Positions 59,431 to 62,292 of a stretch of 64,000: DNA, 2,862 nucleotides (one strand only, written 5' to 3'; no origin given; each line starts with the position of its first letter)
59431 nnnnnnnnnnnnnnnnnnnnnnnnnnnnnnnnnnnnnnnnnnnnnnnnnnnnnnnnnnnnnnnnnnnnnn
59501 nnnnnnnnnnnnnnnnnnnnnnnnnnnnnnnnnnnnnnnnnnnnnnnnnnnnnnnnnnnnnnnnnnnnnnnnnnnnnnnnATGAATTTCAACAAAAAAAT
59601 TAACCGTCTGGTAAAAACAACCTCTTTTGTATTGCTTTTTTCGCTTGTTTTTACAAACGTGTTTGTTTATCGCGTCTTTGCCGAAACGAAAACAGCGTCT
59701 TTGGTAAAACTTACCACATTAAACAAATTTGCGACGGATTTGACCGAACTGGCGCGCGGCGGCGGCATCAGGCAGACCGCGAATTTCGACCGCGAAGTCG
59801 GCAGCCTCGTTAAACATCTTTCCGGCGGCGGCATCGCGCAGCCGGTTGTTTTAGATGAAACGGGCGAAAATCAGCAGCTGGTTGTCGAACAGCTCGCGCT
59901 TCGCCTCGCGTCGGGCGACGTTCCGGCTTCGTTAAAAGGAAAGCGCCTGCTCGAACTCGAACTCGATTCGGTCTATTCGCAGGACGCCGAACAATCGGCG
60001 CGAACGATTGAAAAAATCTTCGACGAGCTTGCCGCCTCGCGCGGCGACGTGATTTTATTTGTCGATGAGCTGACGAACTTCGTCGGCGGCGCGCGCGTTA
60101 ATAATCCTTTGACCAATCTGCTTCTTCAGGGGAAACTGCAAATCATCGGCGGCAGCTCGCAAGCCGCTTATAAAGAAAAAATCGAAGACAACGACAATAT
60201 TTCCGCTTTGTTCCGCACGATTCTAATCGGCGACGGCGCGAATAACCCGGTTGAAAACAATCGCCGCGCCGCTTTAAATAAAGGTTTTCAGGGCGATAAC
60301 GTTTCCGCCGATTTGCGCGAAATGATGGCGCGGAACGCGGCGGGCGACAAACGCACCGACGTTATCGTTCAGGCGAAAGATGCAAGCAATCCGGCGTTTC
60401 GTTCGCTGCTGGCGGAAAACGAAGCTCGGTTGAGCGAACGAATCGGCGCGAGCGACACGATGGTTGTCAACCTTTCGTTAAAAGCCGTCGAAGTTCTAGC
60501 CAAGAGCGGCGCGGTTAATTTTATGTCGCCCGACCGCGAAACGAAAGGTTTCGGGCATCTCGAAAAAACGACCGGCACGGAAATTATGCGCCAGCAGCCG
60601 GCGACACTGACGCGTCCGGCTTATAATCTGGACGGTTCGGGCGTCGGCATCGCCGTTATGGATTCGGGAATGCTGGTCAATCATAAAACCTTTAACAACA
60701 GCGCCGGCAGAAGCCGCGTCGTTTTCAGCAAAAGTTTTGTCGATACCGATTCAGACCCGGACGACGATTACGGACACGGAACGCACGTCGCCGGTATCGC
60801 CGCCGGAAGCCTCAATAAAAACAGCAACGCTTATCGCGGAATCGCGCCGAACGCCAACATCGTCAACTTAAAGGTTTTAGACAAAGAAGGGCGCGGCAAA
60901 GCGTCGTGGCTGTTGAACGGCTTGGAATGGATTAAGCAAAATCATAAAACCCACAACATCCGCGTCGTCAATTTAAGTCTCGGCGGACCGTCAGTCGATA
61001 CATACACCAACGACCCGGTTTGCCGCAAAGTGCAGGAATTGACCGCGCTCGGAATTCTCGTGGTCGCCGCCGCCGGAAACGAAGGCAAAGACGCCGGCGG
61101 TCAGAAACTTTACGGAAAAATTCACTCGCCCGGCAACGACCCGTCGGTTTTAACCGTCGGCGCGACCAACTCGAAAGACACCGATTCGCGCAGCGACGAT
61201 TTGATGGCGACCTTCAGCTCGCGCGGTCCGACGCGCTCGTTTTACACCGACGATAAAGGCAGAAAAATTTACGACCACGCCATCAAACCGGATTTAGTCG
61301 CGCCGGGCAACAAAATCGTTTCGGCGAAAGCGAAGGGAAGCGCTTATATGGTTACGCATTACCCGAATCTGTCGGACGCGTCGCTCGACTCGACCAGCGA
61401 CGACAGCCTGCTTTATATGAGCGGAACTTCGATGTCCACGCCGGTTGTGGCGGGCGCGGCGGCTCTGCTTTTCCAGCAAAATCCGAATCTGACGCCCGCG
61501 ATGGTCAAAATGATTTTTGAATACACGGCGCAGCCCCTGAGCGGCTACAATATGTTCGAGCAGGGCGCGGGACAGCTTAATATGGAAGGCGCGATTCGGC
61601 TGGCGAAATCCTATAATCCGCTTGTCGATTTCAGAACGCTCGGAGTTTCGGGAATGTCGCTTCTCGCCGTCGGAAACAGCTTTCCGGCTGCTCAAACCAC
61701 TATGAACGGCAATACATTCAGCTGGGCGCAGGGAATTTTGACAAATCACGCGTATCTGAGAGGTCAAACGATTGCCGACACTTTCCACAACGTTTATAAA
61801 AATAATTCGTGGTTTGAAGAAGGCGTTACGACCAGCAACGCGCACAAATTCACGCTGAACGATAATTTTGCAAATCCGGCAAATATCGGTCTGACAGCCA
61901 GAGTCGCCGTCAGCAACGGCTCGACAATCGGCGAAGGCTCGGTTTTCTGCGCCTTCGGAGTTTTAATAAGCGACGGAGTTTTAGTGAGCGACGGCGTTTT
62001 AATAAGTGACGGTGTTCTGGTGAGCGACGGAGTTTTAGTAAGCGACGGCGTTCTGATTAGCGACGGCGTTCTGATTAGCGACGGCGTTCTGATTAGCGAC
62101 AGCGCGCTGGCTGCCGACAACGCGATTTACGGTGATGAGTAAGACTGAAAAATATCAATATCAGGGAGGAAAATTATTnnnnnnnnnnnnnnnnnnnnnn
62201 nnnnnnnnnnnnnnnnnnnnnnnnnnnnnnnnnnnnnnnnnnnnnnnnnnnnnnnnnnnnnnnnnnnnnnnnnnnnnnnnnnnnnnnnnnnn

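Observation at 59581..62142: Secreted subtilase carrying a catalytically dead ClpB/ClpA D1 AAA+ module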

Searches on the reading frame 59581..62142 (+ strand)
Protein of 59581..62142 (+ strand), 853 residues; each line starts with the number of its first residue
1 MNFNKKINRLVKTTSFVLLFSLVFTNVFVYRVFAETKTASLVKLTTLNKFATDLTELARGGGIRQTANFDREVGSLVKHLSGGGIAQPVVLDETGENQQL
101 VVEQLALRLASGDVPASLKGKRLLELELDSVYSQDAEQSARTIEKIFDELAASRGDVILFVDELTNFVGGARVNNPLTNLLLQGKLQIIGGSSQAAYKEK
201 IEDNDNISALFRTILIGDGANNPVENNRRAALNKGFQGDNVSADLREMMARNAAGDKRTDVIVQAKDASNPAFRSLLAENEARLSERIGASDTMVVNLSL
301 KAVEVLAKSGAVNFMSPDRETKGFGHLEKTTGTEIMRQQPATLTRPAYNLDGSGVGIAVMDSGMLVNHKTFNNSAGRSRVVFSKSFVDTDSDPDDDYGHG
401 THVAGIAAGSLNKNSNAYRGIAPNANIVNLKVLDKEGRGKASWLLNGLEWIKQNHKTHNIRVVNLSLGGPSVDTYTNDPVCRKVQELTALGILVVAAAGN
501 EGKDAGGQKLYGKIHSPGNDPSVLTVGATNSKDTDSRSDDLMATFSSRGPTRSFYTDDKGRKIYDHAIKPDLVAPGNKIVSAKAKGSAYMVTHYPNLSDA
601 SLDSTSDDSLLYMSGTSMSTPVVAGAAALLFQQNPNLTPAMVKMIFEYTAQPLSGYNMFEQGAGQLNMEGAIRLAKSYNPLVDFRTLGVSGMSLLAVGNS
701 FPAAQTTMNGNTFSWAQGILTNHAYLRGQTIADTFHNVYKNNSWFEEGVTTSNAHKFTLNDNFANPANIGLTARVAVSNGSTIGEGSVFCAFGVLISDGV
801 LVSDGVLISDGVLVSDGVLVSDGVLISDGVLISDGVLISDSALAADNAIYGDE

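Call 4: search_protein_families(library=pfam, proteins=[window:59581-62142:+], max_evalue=1)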
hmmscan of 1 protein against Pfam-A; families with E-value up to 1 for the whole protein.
window:59581-62142:+ (853 aa): 5 families
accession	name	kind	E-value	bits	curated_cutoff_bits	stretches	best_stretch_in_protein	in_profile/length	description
PF00082.27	Peptidase_S8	-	2e-53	182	21.8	1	352-664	1-288/288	Subtilase family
PF25084.1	LbH_EIF2B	-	0.00095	19.6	54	1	777-840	41-101/105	EIF2B subunit epsilon LbH domain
PF00004.35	AAA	-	0.055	14.3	21.2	1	121-171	24-73/131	ATPase family associated with various cellular activities (AAA)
PF08293.16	MRP-S33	-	0.06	14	25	1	561-597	11-46/87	Mitochondrial ribosomal subunit S27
PF00132.30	Hexapep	-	0.11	12.7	27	0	806-839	2-35/36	Bacterial transferase hexapeptide (six repeats)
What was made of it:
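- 60634..61572 (+): Peptidase S8 catalytic domain, aa 352-664. Catalytic residues: D361 (60661-60663), H399 (60775-60777), N500 (61078-61080), S617 (61429-61431). PF00082 gives E=2e-53 (call 4).
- On Peptidase family S8 (subtilases): 182 bits against a cutoff of 21.8 (call 4).
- On Inhibitor I9 / subtilase N-propeptide: No hit at E up to 1 (call 4).
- Checked: Pfam itself misses the module (AAA E=0.055, call 4).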

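Call 5: search_protein_families(library=ncbifam, proteins=[window:59581-62142:+], max_evalue=1)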
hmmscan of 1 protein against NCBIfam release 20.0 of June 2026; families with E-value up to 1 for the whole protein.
window:59581-62142:+ (853 aa): 25 families
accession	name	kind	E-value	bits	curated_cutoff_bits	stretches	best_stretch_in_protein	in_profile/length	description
TIGR03921.1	T7SS_mycosin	equivalog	2.3e-34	119.1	278.75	2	351-536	11-189/353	type VII secretion-associated serine protease mycosin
TIGR03346.1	chaperone_ClpB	equivalog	7.9e-21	74.1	1232.1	1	43-218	152-335/853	ATP-dependent chaperone ClpB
NF033595.1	denti_PrtP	equivalog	1.1e-19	70.5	300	2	461-671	340-501/606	dentilisin complex serine proteinase subunit PrtP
NF042956.1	IteS_antiphage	equivalog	1.8e-18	66.2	900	1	302-646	211-529/747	S8 family anti-phage peptidase IteS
NF033607.0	disagg_AAA_ClpG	exception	7.8e-18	63.8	1900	1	45-218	242-425/932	AAA family protein disaggregase ClpG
TIGR03345.1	VI_ClpV1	equivalog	1.4e-17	63.3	884.95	1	42-216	165-347/852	type VI secretion system ATPase TssH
NF033606.1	heat_AAA_ClpK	exception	5.8e-17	60.8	1900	1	43-216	261-444/949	heat shock survival AAA family ATPase ClpK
NF008118.0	PRK10865.1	equivalog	1.7e-16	59.3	1417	1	46-218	160-340/857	ATP-dependent chaperone ClpB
NF040809.1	germ_prot_CspBA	exception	6.2e-16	57.2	1250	3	392-517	717-838/1099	bifunctional germination protease/germinant receptor pseudoprotease CspBA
NF049966.1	QH_SP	equivalog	3e-12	46.3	165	1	357-503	2-127/219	subtilisin-like serine protease QhpE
NF040808.2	CspC_non_triad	exception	4.4e-12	45.2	675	2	394-503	164-279/556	bile acid germinant receptor pseudoprotease CspC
TIGR02639.1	ClpA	equivalog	3.7e-11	42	993.15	1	43-219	164-348/734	ATP-dependent Clp protease ATP-binding subunit ClpA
NF040553.1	SGO_0316_fam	subfamily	3.3e-10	38.3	1400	1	379-533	338-503/1486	SGO_0316/SGO_0317 family LPXTG-anchored serine peptidase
NF008263.0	PRK11034.1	equivalog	9.6e-10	37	1350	1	46-217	168-347/758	ATP-dependent Clp protease ATP-binding subunit ClpA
TIGR03895.1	protease_PatA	subfamily_domain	1.5e-09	37.2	421.05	2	399-533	1-123/606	PatA/PatG family cyanobactin maturation protease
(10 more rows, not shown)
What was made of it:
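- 59713..60234 (+): ClpB-NBD1 (D1) large-subdomain-like pseudo-ATPase module, aa 45-218. NCBIfam ClpB gives 7.9e-21 (call 5).
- On Clp/Hsp100 D1 large subdomain (homology and fold only): NCBIfam ClpB 7.9e-21 (call 5).
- Checked: NCBIfam ClpB model TIGR03346: E=7.9e-21, aa 43-218 onto model positions 152-335 (call 5).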

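Call 48: predict_structure(alignment_id=A4)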
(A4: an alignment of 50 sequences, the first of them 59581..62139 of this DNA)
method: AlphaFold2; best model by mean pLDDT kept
length: 853 residues; sequences in the alignment: 50
mean_pLDDT: 76.6   pTM: 0.60
mean pLDDT of the five models: 76.6, 75.5, 75.4, 73.6, 70.1
residues with pLDDT >= 90: 294; 70-90: 322; 50-70: 106; < 50: 131
segments of 3 or more residues with pLDDT < 50: 1-7, 24-41, 219-235, 320-324, 775-853
pLDDT, mean of each block of 10 residues (from residue 1): 45 69 46 36 79 95 82 93 90 89 96 94 94 87 91 92 84 81 91 92 88 76 33 52 76 80 88 90 82 87 88 80 58 86 80 96 91 87 93 92 90 61 95 89 89 97 86 74 92 88 61 77 88 63 57 70 72 86 88 77 69 87 97 95 96 70 89 93 89 91 87 85 79 94 85 69 81 47 31 31 32 33 25 23 25 24
secondary structure, 60 per line:
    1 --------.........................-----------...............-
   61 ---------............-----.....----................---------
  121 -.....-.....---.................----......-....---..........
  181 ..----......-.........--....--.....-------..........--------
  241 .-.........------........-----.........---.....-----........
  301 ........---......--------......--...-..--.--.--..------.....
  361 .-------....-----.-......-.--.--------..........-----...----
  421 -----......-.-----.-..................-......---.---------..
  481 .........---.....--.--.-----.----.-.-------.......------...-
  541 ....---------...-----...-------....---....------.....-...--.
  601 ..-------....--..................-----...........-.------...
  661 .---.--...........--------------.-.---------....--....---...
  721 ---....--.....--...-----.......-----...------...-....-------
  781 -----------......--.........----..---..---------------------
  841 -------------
elements in order (helices of 4 or more, strands of 3 or more residues): H9-33 H45-50 E51-53 H54-59 H70-81 E87-91 H96-111 E122-126 H128-132 H136-152 E157-162 H164-167 H171-182 E187-192 H194-202 H205-208 E211-215 H223-232 H243-251 E258-265 H271-279 E283-287 E293-299 H300-308 E312-317 H326-331 E356-361 E380-385 H399-408 E426-431 H441-458 E460-465 H479-489 E493-497 E524-530 E541-544 E554-556 E562-564 E572-575 E579-582 H589-593 E610-613 H616-633 H639-649 H658-661 H668-677 E705-708 E711-714 E718-720 E724-727 H730-733 H745-748 E749-751 E757-759 E770-773 E792-797 E800-808
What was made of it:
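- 61573..61905 (+): Beta-rich domain, aa 665-775. The AF2 model shows strands with pLDDT about 80-90 (call 48).
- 61906..62142 (+): Acidic hexapeptide-repeat tail, GVL(I/V)SD about 9 times then YGDE, aa 776-853, plus the stop codon. AF2 pLDDT is below 35 (call 48).
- On Left-handed beta-helix (hexapeptide-repeat) domain: AF2 pLDDT is below 35 as a monomer (call 48).
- Tried and rejected: It gives pTM 0.60, but no PAE or coordinates were returned, so packing could not be judged (call 48).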

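Call 56: fold_search(model_id=the predicted structure, library=pdb)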
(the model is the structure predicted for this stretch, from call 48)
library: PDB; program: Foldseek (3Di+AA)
matches with E <= 10: 1509; with E <= 0.001: 543
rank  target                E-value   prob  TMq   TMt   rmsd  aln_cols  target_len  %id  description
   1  3afg_A                3.4e-26  1.00  0.31  0.51  21.2       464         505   28  Crystal structure of ProN-Tk-SP from Thermococcus kodakaraensis (released 2010-08-04)
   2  3afg_B                1.9e-24  1.00  0.31  0.50  21.2       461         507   28  Crystal structure of ProN-Tk-SP from Thermococcus kodakaraensis (released 2010-08-04)
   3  3whi_A                7.3e-23  1.00  0.29  0.68  22.0       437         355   27  Crystal structure of unautoprocessed form of IS1-inserted Pro-subtilisin E (released 2013-12-25)
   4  3whi_B                3.0e-22  1.00  0.29  0.67  21.6       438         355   27  Crystal structure of unautoprocessed form of IS1-inserted Pro-subtilisin E (released 2013-12-25)
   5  9ues_B                4.8e-21  1.00  0.32  0.65   3.8       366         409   32  Crystal structure of an inactive TKSP mutant in complex with the TKS propeptide (released 2026-02-18)
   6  8uw8_A                1.4e-20  1.00  0.30  0.35   2.9       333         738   29  Site-one protease and SPRING (released 2024-07-10)
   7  8uwc                  1.9e-20  1.00  0.28  0.48  21.9       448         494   23  Site-one protease without SPRING (released 2024-07-10)
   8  9csd_A                2.5e-20  1.00  0.30  0.34   2.8       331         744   29  The Ectodomains of SPRING and S1P with the inhibitor PF-429242 (released 2025-04-23)
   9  1y4d_E                6.4e-20  1.00  0.27  0.82   7.5       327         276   30  Crystal structure of the complex of subtilisin BPN' with chymotrypsin inhibitor 2 M59R/E60S mutant (released 2005-05-17)
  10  8jmw_A                6.8e-20  1.00  0.29  0.47   3.7       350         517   29  Fibril form of serine peptidase Vpr (released 2023-12-06)
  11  1ak9                  8.1e-20  1.00  0.27  0.82   7.5       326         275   31  SUBTILISIN MUTANT 8321 (released 1997-11-12)
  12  1sud                  9.5e-20  1.00  0.27  0.82   7.5       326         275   32  CALCIUM-INDEPENDENT SUBTILISIN BY DESIGN (released 1994-01-31)
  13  1ubn                  1.0e-19  1.00  0.28  0.84   4.8       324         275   31  SELENOSUBTILISIN BPN (released 1999-06-08)
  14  1sbi                  1.4e-19  1.00  0.28  0.84   4.7       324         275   31  SUBTILISIN BPN' 8397 (E.C. 3.4.21.14) MUTANT (M50F, N76D, G169A, Q206C, N218S) (released 1995-12-07)
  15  6pak_A                1.5e-19  1.00  0.29  0.86   5.8       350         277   31  Insight into subtilisin E-S7 cleavage pattern based on crystal structure and hydrolysates peptide analysis (released 2019-10-23)
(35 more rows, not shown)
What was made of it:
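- On Inhibitor I9 / subtilase N-propeptide: Zymogens align over 437-480 columns (call 56).
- Checked: Zymogen structures align over 437-480 columns, against about 325 for mature subtilisins (call 56).
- Foldseek superpositions that include the propeptide have rmsd about 21 A (call 56).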
